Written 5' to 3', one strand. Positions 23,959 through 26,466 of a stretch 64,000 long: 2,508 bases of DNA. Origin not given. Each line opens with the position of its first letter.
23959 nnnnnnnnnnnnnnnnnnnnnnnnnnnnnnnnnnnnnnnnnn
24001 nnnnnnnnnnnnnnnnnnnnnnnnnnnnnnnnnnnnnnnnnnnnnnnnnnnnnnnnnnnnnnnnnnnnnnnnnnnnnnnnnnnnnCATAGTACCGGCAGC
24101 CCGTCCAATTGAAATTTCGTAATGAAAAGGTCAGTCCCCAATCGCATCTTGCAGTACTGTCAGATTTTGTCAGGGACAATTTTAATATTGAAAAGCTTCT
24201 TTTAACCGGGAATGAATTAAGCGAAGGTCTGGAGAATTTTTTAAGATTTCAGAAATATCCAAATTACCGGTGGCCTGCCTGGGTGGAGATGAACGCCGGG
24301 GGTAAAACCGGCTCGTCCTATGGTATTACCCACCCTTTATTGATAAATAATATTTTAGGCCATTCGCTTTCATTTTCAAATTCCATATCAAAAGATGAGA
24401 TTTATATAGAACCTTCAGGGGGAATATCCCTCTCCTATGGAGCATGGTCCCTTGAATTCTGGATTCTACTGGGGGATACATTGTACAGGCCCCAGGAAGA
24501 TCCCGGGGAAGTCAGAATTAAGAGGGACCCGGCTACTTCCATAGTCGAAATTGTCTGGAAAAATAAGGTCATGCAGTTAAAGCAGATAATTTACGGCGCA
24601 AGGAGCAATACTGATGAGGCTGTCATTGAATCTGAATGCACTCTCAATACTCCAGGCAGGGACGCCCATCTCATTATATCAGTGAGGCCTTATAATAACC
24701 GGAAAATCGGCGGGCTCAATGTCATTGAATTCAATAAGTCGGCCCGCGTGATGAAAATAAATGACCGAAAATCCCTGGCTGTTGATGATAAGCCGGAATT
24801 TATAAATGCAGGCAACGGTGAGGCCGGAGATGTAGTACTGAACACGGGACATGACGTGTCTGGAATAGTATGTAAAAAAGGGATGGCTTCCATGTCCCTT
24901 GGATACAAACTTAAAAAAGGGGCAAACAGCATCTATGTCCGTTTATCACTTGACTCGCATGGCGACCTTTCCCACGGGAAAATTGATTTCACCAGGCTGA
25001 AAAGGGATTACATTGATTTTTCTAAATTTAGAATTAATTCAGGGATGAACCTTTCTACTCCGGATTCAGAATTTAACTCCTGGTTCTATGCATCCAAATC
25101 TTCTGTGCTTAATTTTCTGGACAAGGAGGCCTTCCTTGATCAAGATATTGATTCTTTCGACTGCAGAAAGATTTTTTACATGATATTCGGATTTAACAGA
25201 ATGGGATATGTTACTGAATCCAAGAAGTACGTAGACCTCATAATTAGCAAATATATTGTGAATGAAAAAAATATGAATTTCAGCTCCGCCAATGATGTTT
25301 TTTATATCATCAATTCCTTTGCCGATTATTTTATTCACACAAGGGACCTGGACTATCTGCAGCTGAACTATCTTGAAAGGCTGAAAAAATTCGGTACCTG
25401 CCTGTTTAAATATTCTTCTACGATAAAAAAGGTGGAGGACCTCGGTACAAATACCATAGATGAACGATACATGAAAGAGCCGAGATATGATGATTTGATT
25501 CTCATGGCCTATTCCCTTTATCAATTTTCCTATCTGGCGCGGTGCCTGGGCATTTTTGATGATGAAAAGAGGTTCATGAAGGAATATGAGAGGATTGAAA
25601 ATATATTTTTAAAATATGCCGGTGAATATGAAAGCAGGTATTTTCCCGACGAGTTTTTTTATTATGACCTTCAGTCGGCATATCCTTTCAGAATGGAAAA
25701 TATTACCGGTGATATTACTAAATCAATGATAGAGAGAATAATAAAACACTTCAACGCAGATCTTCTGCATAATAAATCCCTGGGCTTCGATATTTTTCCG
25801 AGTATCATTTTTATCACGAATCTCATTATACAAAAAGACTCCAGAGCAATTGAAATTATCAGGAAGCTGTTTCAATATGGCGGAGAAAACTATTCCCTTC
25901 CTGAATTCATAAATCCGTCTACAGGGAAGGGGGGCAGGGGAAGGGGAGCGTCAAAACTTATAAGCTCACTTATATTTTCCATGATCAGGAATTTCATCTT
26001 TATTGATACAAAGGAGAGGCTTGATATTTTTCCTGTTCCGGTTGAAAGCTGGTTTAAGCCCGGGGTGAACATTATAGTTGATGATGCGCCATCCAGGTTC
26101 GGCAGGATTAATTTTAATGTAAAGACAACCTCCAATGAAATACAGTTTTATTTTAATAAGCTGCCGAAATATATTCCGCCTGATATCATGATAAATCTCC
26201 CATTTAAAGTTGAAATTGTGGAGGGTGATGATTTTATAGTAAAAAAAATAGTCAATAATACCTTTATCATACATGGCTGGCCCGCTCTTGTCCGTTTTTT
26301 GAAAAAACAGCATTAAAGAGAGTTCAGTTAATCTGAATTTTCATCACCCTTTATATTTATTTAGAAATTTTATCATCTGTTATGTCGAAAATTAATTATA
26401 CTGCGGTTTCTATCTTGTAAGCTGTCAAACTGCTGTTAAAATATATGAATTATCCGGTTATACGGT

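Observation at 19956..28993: Tight 7-gene operon combining nuclease-fold, nucleotide-sensing, lipase-like, P-loop, STAS and ParB-like modules, with no function I can assign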

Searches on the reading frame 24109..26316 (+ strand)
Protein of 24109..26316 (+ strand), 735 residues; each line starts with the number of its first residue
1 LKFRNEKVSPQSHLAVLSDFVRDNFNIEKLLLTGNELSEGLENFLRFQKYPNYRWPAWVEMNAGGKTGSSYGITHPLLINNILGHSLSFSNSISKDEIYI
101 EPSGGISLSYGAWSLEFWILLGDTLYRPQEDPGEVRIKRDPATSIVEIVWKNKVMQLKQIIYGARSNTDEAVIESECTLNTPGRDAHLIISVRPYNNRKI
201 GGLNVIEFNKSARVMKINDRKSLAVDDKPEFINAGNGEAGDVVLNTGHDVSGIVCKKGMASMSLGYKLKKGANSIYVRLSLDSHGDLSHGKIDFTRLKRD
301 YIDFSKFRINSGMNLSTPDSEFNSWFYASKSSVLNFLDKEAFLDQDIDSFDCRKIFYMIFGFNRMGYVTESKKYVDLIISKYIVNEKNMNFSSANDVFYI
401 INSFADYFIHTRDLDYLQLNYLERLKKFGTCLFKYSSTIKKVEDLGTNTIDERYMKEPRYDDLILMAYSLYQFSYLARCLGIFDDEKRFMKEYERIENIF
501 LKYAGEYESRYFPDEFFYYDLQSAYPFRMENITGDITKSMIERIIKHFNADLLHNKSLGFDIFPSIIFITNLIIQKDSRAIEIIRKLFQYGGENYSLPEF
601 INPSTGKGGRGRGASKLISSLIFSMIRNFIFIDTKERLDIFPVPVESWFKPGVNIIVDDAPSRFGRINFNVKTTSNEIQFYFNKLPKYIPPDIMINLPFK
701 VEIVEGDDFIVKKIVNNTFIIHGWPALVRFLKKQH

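Call 4: search_protein_families(library=pfam, proteins=[window:24109-26316:+], max_evalue=0.01)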
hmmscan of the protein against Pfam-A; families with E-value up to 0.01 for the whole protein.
window:24109-26316:+ (735 aa): 0 families

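Call 5: search_protein_families(library=ncbifam, proteins=[window:24109-26316:+], max_evalue=0.01)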
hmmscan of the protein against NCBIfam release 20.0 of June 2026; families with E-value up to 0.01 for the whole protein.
window:24109-26316:+ (735 aa): 0 families

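Call 6: search_protein_families(library=padloc, proteins=[window:24109-26316:+], max_evalue=0.01)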
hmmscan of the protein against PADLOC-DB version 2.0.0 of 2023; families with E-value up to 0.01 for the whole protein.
window:24109-26316:+ (735 aa): 0 families

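Call 10: find_homologous_proteins(query=window:24109-26316:+, max_evalue=0.001)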
Query window:24109-26316:+ (735 aa): 16 proteins with E <= 0.001 among 8000 candidates.
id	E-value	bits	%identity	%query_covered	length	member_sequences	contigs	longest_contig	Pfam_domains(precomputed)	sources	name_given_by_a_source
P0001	0.0e+0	1679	100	100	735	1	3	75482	-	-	-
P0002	5.6e-214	730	47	100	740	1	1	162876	-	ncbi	-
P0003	1.2e-186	640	41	100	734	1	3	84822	-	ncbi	-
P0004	1.8e-181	623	40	99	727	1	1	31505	-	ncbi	-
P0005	3.1e-180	619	43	93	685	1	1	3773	-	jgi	jgi:hypothetical protein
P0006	1.7e-172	593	40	94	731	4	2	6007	-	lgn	-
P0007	1.4e-168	580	41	97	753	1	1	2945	-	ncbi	-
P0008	8.9e-159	548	39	98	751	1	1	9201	-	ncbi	-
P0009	9.2e-159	548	39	96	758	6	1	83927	-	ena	-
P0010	6.4e-153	529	38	96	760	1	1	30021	-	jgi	jgi:hypothetical protein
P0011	5.0e-152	526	39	96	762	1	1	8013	-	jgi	jgi:hypothetical protein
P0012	8.1e-150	518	37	96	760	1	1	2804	-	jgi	jgi:hypothetical protein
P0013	3.7e-138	480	36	100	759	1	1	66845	-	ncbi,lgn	-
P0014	6.9e-137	476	35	100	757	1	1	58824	-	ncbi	ncbi:MAG: hypothetical protein V1874_00135 [Spirochaetota bacterium]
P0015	2.5e-125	437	33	95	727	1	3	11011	-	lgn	-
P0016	2.5e-103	365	34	94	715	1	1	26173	-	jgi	-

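Call 11: find_encoding_contigs(protein=P0002, flank=10000, max_places=2)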
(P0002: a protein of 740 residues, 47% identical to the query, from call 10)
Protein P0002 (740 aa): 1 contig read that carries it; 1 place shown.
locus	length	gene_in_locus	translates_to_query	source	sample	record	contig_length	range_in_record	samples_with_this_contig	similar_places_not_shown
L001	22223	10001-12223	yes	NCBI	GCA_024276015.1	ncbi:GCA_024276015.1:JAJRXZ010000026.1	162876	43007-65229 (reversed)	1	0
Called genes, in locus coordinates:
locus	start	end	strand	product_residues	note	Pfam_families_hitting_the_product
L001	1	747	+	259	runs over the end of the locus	PF01145:Band_7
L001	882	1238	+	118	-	-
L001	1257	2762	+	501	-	PF00675:Peptidase_M16 (weak), PF05193:Peptidase_M16_C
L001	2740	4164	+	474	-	PF00675:Peptidase_M16, PF05193:Peptidase_M16_C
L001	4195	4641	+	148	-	PF04246:RseC_MucC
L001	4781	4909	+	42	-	-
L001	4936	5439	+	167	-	PF03449:GreA_GreB_N, PF01272:GreA_GreB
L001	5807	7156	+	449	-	PF21033:RMD1-3 (faint), PF25063:ARM_TT21_C (faint), PF07719:TPR_2 (faint), PF12895:ANAPC3 (faint), PF23914:TPR_CcmH_CycH, PF13432:TPR_16, PF14559:TPR_19 (weak), PF04471:Mrr_cat, +9 more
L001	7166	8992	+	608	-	-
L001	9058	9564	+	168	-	-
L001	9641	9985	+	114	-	PF01740:STAS, PF13466:STAS_2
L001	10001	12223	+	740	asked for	-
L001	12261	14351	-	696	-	PF03772:Competence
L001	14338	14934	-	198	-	-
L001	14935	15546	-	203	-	PF03548:LolA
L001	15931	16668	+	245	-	PF00515:TPR_1 (faint), PF07719:TPR_2 (faint), PF13424:TPR_12 (faint), PF13428:TPR_14 (faint), PF13181:TPR_8 (faint), PF14559:TPR_19 (faint)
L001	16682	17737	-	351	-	-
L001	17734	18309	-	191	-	-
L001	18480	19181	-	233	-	PF13623:SurA_N_2 (faint), PF13624:SurA_N_3 (weak)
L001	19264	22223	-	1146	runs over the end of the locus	PF17757:UvrB_inter, PF02559:CarD_TRCF_RID, PF00270:DEAD, PF04851:ResIII, PF00271:Helicase_C, PF03461:TRCF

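Call 12: find_encoding_contigs(protein=P0014, flank=10000, max_places=2)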
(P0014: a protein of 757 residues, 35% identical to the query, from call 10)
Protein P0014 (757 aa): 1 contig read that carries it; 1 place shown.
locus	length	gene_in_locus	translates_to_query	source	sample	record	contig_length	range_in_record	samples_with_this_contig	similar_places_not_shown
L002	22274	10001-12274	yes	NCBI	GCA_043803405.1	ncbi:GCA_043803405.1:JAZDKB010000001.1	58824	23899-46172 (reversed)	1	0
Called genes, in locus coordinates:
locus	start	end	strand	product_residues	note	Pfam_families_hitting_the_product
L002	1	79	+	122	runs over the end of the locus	-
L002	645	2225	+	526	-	PF00682:HMGL-like, PF22617:HCS_D2, PF08502:LeuA_dimer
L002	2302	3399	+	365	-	PF00154:RecA_N, PF06745:ATPase (faint), PF08423:Rad51, PF27531:MT3502_N (faint), PF01637:ATPase_2 (faint), PF21096:RecA_C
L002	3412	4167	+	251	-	PF00557:Peptidase_M24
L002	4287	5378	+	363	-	PF28316:Lsa36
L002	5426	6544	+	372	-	PF01702:TGT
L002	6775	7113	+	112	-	PF01740:STAS, PF13466:STAS_2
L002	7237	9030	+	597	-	-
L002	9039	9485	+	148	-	-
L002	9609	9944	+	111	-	PF01740:STAS, PF13466:STAS_2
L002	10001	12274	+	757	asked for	-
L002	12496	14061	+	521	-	PF00515:TPR_1 (faint), PF07719:TPR_2 (faint), PF12895:ANAPC3 (faint), PF13181:TPR_8 (faint), PF13432:TPR_16 (weak), PF14559:TPR_19 (weak), PF04471:Mrr_cat, PF22722:NA-iREase1, +11 more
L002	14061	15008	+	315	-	-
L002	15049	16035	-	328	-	PF01368:DHH, PF02272:DHHA1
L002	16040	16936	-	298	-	PF02091:tRNA-synt_2e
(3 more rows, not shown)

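Call 13: find_encoding_contigs(protein=P0016, flank=10000, max_places=2)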
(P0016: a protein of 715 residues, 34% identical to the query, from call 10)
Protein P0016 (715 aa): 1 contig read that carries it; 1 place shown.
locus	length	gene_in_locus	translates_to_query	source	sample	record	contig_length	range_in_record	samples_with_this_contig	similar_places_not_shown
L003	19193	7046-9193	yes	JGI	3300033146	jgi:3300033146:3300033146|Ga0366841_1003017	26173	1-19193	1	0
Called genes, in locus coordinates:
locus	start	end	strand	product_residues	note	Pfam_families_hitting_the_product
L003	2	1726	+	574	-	?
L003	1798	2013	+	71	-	-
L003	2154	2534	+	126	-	-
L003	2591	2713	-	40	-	-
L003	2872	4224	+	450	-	PF09976:TPR_21 (faint), PF25063:ARM_TT21_C (faint), PF07719:TPR_2 (faint), PF13174:TPR_6 (faint), PF23914:TPR_CcmH_CycH (weak), PF12895:ANAPC3, PF13432:TPR_16 (weak), PF04471:Mrr_cat, +9 more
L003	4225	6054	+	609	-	PF00027:cNMP_binding (weak)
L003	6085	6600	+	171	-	-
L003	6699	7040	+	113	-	PF01740:STAS, PF13466:STAS_2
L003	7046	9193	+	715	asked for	-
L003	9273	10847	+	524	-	PF00515:TPR_1 (faint), PF07719:TPR_2 (faint), PF13174:TPR_6 (faint), PF13181:TPR_8 (faint), PF13414:TPR_11 (weak), PF13424:TPR_12, PF04471:Mrr_cat, PF22722:NA-iREase1 (weak), +7 more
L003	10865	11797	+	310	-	-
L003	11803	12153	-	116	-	-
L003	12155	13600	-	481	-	PF21710:Spt6_S1 (faint), PF23459:S1_RRP5 (faint), PF00575:S1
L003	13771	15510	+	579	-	-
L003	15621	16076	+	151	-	PF13646:HEAT_2, PF02985:HEAT (faint), PF03130:HEAT_PBS (faint), PF13646:HEAT_2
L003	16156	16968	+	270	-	PF10108:DNA_pol_B_exo2, PF13482:RNase_H_2 (weak)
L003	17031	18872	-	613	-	PF00920:ILVD_EDD_N, PF24877:ILV_EDD_C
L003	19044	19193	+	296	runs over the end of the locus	PF00763:THF_DHG_CYH, PF02882:THF_DHG_CYH_C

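Call 15: find_related_loci(query=A1, collection=genome_contigs, flank=10000)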
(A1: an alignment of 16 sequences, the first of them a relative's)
Query A1 (735 aa) in genome_contigs; peptide patterns used: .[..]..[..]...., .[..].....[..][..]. (x = any residue, [..] = any of these).
57 stretches matched a pattern; 50 encode a relative of the query (tblastn E <= 1e-3); 49 distinct loci.
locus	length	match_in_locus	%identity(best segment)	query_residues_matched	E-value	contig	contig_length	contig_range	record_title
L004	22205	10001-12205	47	2-734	0e+0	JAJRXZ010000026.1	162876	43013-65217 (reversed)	MAG: Spirochaetes bacterium isolate Dive96_bin3.202 k141_1398727, whole genome shotgun sequence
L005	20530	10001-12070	44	40-733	0e+0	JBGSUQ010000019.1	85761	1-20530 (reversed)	MAG: Spirochaetota bacterium isolate JTS-AC436 k141_3196331, whole genome shotgun sequence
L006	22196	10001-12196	41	1-735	0e+0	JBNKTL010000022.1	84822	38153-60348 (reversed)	MAG: Spirochaetota bacterium isolate A2.bin.24.permissive NODE_22_length_84822_cov_6.737613, whole genome shotgun sequen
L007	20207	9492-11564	44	40-733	0e+0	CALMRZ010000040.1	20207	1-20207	MAG TPA_asm: uncultured Spirochaetes bacterium isolate SRR5007357_bin.202_CONCOCT_v1.1_MAG genome assembly, contig: ERZ7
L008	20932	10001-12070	41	40-733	0e+0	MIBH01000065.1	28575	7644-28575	MAG: Spirochaetes bacterium RBG_13_51_14 RBG_13_scaffold_629, whole genome shotgun sequence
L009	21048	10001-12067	44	40-733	0e+0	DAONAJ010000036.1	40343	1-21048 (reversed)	MAG TPA_asm: Spirochaetota bacterium isolate AMR_MDS_3976 NODE_714_length_40343_cov_7.101544, whole genome shotgun seque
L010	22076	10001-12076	41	40-735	0e+0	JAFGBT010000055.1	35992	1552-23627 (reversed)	MAG: Spirochaetes bacterium isolate Zod_Metabat.1046 k87_14932894, whole genome shotgun sequence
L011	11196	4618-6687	43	40-733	0e+0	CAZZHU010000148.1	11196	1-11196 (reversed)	MAG TPA_asm: uncultured Leptospirales bacterium isolate SRP192927_co6_673 genome assembly, contig: NODE_14721_length_111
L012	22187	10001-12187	39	9-733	4e-170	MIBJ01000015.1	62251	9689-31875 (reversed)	MAG: Spirochaetes bacterium RBG_16_49_21 RBG_16_scaffold_1523, whole genome shotgun sequence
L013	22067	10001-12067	38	40-732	4e-166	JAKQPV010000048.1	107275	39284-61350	MAG: Spirochaetota bacterium isolate USMO_maxbin.118 k141_1108781, whole genome shotgun sequence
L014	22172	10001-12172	39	5-733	1e-165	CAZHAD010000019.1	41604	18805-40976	MAG TPA_asm: uncultured Leptospirales bacterium isolate SRP185410_co2_360 genome assembly, contig: NODE_920_length_41604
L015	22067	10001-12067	38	39-733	9e-164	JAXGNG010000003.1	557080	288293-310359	MAG: Spirochaetota bacterium isolate AnMBR.bin250 bin250_3, whole genome shotgun sequence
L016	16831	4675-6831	37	17-735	2e-163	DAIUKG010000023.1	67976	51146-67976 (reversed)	MAG TPA_asm: Spirochaetota bacterium isolate CTOTU18769 NODE_305_length_67976_cov_8.997821, whole genome shotgun sequenc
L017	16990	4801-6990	38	17-733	4e-162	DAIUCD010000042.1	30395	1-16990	MAG TPA_asm: Spirochaetota bacterium isolate CTOTU7684 NODE_2595_length_30395_cov_11.194397, whole genome shotgun sequen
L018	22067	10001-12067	37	39-733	1e-161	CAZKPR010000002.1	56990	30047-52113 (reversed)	MAG TPA_asm: uncultured Leptospirales bacterium isolate binchicken_co26_5 genome assembly, contig: NODE_846_length_56990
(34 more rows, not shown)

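Call 23: predict_structure(alignment_id=A1)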
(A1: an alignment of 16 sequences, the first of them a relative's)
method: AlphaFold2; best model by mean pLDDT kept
length: 735 residues; sequences in the alignment: 16
mean_pLDDT: 85.8   pTM: 0.88
mean pLDDT of the five models: 85.8, 81.7, 80.8, 79.8, 79.5
residues with pLDDT >= 90: 435; 70-90: 211; 50-70: 36; < 50: 53
segments of 3 or more residues with pLDDT < 50: 1-28, 66-75, 341-348, 450-453
pLDDT, mean of each block of 10 residues (from residue 1): 28 39 46 65 86 87 54 54 83 86 90 93 89 91 95 94 90 95 84 91 94 93 93 91 77 93 93 94 86 93 95 96 96 72 47 89 94 89 82 88 95 93 91 93 74 64 93 96 96 96 89 84 91 90 90 82 94 95 94 89 75 80 97 94 96 96 94 96 90 95 89 94 93 74
secondary structure, 60 per line:
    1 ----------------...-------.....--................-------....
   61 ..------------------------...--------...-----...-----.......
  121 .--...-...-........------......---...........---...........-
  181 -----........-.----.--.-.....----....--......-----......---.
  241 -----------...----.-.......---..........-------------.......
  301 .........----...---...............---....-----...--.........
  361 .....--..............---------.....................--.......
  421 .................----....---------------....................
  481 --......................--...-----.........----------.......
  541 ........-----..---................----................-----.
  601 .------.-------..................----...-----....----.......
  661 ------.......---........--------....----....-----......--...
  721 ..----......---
elements in order (helices of 4 or more, strands of 3 or more residues): H27-31 H34-49 H57-62 E87-89 E98-100 E106-108 E114-121 E124-126 E135-139 E146-151 E155-165 E169-179 E186-193 E205-209 E214-217 E220-225 E231-236 E252-254 E261-267 E271-280 H294-309 E314-316 H320-334 H338-341 H352-365 H368-381 H391-411 H414-437 H442-445 H461-480 H483-504 H515-523 H534-548 E559-561 H562-574 H579-594 H616-630 E631-633 E638-640 H646-649 E654-660 E667-673 E677-684 E693-696 E701-704 E710-715 E718-722 E727-732
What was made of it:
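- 24109..26316 (+): g5, 735 aa. Six-hairpin (alpha/alpha)6 glycoside hydrolase/phosphorylase-like protein flanked by N- and C-terminal beta-sandwiches. Probable output component and part of the invariant core. AlphaFold2 pLDDT 85.8, pTM 0.88 (call 23).
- On CAZy six-hairpin glycoside hydrolase/phosphorylase (GH94, GH15, GH65, GH95, GH116): Model pLDDT 85.8 (call 23).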

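Call 26: fold_search(model_id=the predicted structure, library=pdb)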
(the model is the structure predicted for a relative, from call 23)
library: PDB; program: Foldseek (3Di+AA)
matches with E <= 10: 649; with E <= 0.001: 116
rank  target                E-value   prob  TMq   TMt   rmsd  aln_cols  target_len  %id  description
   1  8hob_A                9.2e-15  1.00  0.56  0.52   7.9       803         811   10  The cryo-EM structure of cellobiose phosphorylase from Clostridium thermocellum ( variant) (released 2024-03-20)
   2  8ho8_A                3.0e-14  1.00  0.53  0.49   8.8       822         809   10  The cryo-EM structure of cellobiose phosphorylase from Clostridium thermocellum in complex with cellobiose (released 2023-12-13)
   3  8ho7_A                6.4e-14  1.00  0.55  0.51   8.6       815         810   11  The cryo-EM structure of cellobiose phosphorylase from Clostridium thermocellum (released 2023-12-13)
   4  3qde_A                1.8e-12  1.00  0.56  0.52   7.6       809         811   11  The structure of Cellobiose phosphorylase from Clostridium thermocellum in complex with phosphate (released 2011-11-09)
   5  3acs_A                2.3e-12  1.00  0.53  0.49   8.6       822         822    9  Crystal Structure of Cellvibrio gilvus Cellobiose Phosphorylase W488F mutant (released 2010-12-22)
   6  8xi1_A                2.7e-12  1.00  0.50  0.40   8.9       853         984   10  Cellodextrin phosphorylase from Clostridium thermocellum mutant - all cysteine residues were substituted with serines (released 2024-12-25)
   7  5nz7_B                5.9e-12  1.00  0.53  0.42   8.8       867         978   10  Clostridium thermocellum cellodextrin phosphorylase ligand free form (released 2017-08-09)
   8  2eae_A                5.9e-12  1.00  0.53  0.45   9.6       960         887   10  Crystal structure of 1,2-a-L-fucosidase from Bifidobacterium bifidum in complexes with products (released 2007-04-24)
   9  4zle                  7.2e-12  1.00  0.53  0.50   8.1       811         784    9  Cellobionic acid phosphorylase - ligand free structure (released 2015-06-10)
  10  3act_A                8.3e-12  1.00  0.53  0.49   8.5       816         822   10  Crystal Structure of Cellvibrio gilvus Cellobiose Phosphorylase Histidine mutant (released 2010-12-22)
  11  8hnu_A                1.1e-11  1.00  0.52  0.41   8.1       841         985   11  Cellodextrin phosphorylase stable variant from Clostridium thermocellum (released 2023-12-13)
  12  3afj_A                1.2e-11  1.00  0.54  0.49   8.4       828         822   10  Crystal Structure of Cellvibrio gilvus Cellobiose Phosphorylase triple mutant (released 2011-03-23)
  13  4zlf                  1.3e-11  1.00  0.52  0.49   7.9       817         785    9  Cellobionic acid phosphorylase - cellobionic acid complex (released 2015-06-10)
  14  2rdy_A                1.6e-11  1.00  0.45  0.43  10.8       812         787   10  Crystal structure of a putative glycoside hydrolase family protein from Bacillus halodurans (released 2007-10-09)
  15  5nz7_A                2.0e-11  1.00  0.52  0.41   9.4       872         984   10  Clostridium thermocellum cellodextrin phosphorylase ligand free form (released 2017-08-09)
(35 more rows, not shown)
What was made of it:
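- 24109..26316 (+): Foldseek top hits are GH94 cellobiose phosphorylase (E 9e-15, TM 0.56), then GH95, GH116, GH78 and GH65 (call 26).
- On CAZy six-hairpin glycoside hydrolase/phosphorylase (GH94, GH15, GH65, GH95, GH116): Foldseek E 9e-15, TM 0.56 to GH94 (call 26).
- Fold evidence is in calls 23 and 26. g5 belongs to a carbohydrate-active fold (call 26).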
